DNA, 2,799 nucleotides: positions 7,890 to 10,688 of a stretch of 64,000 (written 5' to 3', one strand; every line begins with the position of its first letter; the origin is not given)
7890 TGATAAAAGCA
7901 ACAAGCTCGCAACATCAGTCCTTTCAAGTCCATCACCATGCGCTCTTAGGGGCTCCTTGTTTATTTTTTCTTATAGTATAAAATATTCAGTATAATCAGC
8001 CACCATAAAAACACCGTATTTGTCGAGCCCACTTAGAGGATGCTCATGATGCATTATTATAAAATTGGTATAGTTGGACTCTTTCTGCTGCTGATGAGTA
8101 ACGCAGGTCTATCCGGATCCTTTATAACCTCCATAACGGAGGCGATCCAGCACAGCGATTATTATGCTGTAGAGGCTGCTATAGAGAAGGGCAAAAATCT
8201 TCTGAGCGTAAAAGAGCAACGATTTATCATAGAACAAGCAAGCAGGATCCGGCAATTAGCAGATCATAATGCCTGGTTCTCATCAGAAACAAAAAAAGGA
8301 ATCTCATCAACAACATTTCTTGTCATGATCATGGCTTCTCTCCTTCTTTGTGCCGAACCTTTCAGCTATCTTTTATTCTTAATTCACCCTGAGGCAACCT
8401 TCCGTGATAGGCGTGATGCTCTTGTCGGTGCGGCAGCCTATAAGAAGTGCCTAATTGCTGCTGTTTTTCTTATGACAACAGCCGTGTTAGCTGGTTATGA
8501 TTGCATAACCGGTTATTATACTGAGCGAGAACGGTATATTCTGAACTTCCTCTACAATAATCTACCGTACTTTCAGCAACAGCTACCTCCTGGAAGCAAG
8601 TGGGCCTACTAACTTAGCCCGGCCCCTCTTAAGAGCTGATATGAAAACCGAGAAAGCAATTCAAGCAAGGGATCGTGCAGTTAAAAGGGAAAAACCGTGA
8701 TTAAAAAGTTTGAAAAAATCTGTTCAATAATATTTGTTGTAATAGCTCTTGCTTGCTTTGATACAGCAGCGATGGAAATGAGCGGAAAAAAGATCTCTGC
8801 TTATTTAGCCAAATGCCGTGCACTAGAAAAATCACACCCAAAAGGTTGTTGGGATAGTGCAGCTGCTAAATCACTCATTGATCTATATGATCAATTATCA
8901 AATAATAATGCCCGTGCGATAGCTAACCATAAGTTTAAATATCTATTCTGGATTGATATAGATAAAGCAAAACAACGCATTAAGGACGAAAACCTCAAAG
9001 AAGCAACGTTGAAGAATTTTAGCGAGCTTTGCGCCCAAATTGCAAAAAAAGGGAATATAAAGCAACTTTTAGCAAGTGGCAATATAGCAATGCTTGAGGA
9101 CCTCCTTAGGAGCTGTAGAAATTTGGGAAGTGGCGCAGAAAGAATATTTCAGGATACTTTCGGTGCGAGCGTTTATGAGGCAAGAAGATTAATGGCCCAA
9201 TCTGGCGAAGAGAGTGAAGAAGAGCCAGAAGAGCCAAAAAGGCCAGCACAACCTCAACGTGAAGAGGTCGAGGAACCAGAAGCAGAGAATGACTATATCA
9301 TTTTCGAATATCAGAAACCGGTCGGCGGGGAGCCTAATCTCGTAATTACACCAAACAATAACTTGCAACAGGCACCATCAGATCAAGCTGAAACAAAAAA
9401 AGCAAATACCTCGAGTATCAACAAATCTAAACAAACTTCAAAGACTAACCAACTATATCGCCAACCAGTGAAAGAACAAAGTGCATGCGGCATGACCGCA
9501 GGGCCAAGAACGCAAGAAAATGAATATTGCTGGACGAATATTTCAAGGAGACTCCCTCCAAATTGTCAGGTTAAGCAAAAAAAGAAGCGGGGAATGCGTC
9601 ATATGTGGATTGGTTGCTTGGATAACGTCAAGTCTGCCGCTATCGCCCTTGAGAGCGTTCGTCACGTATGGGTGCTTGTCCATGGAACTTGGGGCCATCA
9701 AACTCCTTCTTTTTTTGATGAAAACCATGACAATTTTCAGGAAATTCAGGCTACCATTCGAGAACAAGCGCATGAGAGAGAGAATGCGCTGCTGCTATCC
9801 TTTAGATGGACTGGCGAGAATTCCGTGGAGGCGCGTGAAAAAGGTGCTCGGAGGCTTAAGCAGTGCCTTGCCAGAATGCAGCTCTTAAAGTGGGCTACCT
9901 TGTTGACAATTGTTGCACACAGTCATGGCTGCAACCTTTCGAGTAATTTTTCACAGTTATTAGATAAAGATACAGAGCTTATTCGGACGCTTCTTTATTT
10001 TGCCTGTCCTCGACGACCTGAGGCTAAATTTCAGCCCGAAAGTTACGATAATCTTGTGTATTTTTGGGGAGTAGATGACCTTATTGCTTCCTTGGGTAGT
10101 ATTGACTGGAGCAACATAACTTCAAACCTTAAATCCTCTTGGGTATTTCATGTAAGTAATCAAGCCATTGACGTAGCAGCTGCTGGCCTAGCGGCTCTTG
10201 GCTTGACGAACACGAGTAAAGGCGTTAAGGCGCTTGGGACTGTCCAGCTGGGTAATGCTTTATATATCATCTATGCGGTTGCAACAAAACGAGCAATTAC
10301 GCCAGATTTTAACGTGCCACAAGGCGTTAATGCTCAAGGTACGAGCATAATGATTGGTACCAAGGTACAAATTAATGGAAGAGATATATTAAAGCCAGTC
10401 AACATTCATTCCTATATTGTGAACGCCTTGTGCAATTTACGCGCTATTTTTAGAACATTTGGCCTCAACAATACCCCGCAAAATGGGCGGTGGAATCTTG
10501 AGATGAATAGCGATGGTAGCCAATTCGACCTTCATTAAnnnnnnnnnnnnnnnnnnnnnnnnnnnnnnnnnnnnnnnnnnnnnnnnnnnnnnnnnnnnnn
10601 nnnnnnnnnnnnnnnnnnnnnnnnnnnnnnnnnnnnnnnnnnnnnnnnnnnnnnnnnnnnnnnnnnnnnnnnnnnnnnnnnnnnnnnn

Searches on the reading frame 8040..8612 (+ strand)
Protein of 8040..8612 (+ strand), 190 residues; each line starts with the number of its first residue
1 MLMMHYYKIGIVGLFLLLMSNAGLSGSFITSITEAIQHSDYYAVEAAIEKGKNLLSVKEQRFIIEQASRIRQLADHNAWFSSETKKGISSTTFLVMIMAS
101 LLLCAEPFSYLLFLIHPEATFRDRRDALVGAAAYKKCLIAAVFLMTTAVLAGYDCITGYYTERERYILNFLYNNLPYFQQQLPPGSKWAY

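Call 4: search_protein_families(library=pfam, proteins=[window:8040-8612:+], max_evalue=1)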
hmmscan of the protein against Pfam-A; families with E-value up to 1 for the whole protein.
window:8040-8612:+ (190 aa): 2 families
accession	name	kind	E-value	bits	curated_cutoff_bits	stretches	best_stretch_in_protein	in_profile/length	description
PF21703.3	Gp10A-like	-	0.24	11.5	27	1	24-78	40-93/279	Major capsid protein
PF06813.19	Nodulin-like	-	0.24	11.3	24.7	0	17-104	135-211/250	Nodulin-like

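Call 5: search_protein_families(library=ncbifam, proteins=[window:8040-8612:+], max_evalue=1)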
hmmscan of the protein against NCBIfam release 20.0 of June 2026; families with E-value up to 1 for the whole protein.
window:8040-8612:+ (190 aa): 1 family
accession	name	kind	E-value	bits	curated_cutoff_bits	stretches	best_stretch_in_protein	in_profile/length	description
TIGR04032.1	toxin_SdpC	subfamily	0.11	12.3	99.2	1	27-57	62-92/172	sporulation delaying protein family toxin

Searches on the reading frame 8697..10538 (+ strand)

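Call 4: search_protein_families(library=pfam, proteins=[window:8697-10538:+], max_evalue=1)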
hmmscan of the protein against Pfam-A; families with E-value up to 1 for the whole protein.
window:8697-10538:+ (613 aa): 1 family
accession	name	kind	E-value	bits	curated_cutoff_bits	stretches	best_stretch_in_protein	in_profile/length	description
PF20451.3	Calmod_bind_M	-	0.16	13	24.5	1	114-141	11-38/67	Calmodulin binding protein central domain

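Call 5: search_protein_families(library=ncbifam, proteins=[window:8697-10538:+], max_evalue=1)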
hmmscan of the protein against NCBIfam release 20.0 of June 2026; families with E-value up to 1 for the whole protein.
window:8697-10538:+ (613 aa): 0 families
